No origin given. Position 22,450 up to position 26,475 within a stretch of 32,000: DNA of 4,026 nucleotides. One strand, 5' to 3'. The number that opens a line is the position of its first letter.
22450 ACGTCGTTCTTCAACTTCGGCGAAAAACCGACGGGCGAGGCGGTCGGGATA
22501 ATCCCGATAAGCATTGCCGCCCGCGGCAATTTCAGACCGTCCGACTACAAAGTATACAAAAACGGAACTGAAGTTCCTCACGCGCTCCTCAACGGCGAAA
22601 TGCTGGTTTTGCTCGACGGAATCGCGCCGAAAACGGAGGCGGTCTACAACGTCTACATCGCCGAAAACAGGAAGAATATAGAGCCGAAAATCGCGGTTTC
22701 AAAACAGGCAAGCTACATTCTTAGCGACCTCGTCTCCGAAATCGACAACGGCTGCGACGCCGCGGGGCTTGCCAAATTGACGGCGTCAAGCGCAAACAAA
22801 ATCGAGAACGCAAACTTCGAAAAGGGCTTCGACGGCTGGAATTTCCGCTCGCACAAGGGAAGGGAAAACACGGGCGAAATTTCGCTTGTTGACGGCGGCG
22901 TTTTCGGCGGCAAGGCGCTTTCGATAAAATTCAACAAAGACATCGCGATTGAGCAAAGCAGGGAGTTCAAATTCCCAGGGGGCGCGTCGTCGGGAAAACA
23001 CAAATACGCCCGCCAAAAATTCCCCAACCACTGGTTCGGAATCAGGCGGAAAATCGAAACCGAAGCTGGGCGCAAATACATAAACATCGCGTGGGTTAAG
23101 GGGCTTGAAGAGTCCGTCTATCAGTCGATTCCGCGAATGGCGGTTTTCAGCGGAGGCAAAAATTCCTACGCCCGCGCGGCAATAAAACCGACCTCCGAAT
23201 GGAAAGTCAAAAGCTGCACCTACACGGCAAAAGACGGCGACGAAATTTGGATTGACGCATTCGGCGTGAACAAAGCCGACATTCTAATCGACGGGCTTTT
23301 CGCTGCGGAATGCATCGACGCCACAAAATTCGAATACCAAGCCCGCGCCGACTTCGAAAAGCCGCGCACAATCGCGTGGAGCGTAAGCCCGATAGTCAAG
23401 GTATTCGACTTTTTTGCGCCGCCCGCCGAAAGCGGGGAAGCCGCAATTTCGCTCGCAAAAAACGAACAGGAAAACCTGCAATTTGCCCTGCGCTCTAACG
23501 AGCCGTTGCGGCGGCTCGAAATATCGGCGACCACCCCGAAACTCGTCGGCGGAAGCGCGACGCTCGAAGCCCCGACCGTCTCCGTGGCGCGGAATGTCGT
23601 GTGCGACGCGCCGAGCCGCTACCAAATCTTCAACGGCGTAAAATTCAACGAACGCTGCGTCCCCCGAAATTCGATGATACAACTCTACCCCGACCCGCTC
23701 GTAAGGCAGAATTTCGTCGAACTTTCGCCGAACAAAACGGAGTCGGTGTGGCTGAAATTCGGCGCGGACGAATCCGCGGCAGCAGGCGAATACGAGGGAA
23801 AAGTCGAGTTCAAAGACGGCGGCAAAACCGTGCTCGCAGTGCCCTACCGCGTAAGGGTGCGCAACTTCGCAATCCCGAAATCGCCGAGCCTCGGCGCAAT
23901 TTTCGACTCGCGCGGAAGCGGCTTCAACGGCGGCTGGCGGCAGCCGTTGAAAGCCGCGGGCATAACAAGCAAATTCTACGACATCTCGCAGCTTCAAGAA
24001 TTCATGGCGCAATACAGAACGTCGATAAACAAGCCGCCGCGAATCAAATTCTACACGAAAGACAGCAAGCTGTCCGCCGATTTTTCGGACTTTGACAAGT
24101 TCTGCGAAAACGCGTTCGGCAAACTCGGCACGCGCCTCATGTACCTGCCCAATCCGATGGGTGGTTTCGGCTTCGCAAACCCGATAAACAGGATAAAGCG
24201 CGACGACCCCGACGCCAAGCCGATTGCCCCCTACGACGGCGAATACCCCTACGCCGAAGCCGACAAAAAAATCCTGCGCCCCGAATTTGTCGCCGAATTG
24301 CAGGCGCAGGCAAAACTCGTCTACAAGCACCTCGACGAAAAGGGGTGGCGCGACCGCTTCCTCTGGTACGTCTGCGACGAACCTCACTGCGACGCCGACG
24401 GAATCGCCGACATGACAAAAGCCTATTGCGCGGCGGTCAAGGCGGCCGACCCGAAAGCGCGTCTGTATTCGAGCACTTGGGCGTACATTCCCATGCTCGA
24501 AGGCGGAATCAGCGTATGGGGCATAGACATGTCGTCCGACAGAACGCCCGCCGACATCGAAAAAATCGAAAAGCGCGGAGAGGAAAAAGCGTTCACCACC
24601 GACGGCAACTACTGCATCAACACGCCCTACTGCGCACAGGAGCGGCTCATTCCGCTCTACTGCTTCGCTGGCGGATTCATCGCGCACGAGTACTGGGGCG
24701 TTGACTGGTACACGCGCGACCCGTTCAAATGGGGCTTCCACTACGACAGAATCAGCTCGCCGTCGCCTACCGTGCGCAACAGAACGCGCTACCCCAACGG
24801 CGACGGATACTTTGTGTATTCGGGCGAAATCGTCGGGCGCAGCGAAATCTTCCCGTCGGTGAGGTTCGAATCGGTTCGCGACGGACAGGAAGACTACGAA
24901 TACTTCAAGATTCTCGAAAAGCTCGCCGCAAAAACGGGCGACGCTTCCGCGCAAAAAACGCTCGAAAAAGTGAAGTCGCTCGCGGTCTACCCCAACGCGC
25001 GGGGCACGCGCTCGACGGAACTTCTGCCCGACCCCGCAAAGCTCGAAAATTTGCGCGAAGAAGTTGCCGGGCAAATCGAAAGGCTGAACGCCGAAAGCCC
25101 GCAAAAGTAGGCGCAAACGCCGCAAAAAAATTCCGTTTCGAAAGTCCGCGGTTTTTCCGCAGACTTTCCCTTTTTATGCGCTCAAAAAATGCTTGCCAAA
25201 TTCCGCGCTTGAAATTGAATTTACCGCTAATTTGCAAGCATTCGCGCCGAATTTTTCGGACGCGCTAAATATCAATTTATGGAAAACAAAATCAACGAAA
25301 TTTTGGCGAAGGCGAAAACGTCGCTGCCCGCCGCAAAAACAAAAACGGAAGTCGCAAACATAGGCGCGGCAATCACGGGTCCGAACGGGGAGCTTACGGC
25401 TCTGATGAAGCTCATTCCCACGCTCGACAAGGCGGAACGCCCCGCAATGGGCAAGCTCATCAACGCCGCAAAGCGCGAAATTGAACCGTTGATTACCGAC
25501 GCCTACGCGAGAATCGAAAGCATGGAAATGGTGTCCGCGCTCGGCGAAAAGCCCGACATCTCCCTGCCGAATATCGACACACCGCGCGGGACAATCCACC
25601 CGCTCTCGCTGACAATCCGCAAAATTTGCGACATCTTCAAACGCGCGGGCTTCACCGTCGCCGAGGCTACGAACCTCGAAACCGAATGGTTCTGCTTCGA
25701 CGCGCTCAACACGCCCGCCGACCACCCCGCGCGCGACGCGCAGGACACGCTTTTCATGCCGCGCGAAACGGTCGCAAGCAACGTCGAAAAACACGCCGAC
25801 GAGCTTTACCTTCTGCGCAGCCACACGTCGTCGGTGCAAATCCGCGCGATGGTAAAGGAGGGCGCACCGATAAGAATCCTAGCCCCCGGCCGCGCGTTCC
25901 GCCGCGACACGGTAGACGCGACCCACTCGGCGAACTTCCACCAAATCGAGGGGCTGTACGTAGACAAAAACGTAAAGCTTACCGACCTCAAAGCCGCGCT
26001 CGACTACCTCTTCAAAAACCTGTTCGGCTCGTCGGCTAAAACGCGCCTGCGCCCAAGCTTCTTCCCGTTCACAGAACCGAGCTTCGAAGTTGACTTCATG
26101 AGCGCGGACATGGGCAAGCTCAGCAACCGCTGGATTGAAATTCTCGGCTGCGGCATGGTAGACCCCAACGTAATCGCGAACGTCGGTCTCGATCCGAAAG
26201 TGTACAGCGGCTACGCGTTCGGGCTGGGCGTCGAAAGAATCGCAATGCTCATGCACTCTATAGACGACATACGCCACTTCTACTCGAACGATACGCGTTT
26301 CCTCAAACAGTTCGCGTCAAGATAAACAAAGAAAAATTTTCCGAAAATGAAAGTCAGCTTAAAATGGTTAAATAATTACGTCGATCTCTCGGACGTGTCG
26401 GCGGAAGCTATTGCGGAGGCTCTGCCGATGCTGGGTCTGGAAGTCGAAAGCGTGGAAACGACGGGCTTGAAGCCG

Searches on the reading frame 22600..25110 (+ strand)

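Call 55: search_protein_families(library=pfam, proteins=[window:22600-25110:+], max_evalue=0.00001)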
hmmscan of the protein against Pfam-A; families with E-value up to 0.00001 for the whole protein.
window:22600-25110:+ (836 aa): 2 families
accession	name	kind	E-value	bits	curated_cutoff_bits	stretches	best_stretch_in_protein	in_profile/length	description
PF13320.12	GH123_cat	-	3.4e-11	43.5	23.1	1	487-772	66-324/324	Glycoside hydrolase 123, catalytic domain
PF22680.2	Glyco_hydro_123_N_2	-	7.8e-06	26.2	27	0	287-405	29-141/142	Glycoside hydrolase 123 N-terminal domain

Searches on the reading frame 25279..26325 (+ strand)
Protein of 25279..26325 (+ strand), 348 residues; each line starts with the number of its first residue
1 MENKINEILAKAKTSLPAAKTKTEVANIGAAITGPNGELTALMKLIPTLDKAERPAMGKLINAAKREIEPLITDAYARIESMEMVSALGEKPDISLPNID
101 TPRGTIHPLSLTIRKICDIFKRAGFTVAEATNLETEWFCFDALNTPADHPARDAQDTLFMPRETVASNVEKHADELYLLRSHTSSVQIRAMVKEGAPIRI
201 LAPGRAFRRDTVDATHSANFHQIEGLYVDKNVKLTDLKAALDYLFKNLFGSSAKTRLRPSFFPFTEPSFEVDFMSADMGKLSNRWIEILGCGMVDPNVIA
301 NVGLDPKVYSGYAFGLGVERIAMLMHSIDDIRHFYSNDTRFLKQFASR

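Call 55: search_protein_families(library=pfam, proteins=[window:25279-26325:+], max_evalue=0.00001)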
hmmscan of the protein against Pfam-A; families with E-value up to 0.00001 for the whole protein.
window:25279-26325:+ (348 aa): 2 families
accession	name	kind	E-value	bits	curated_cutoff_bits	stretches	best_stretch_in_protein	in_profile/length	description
PF01409.25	tRNA-synt_2d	-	5.4e-91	304.9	19.8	1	93-345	3-246/246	tRNA synthetases class II core domain (F)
PF02912.23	Phe_tRNA-synt_N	-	1.3e-12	47.9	22.3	1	21-84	2-65/69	Aminoacyl tRNA synthetase class II, N-terminal domain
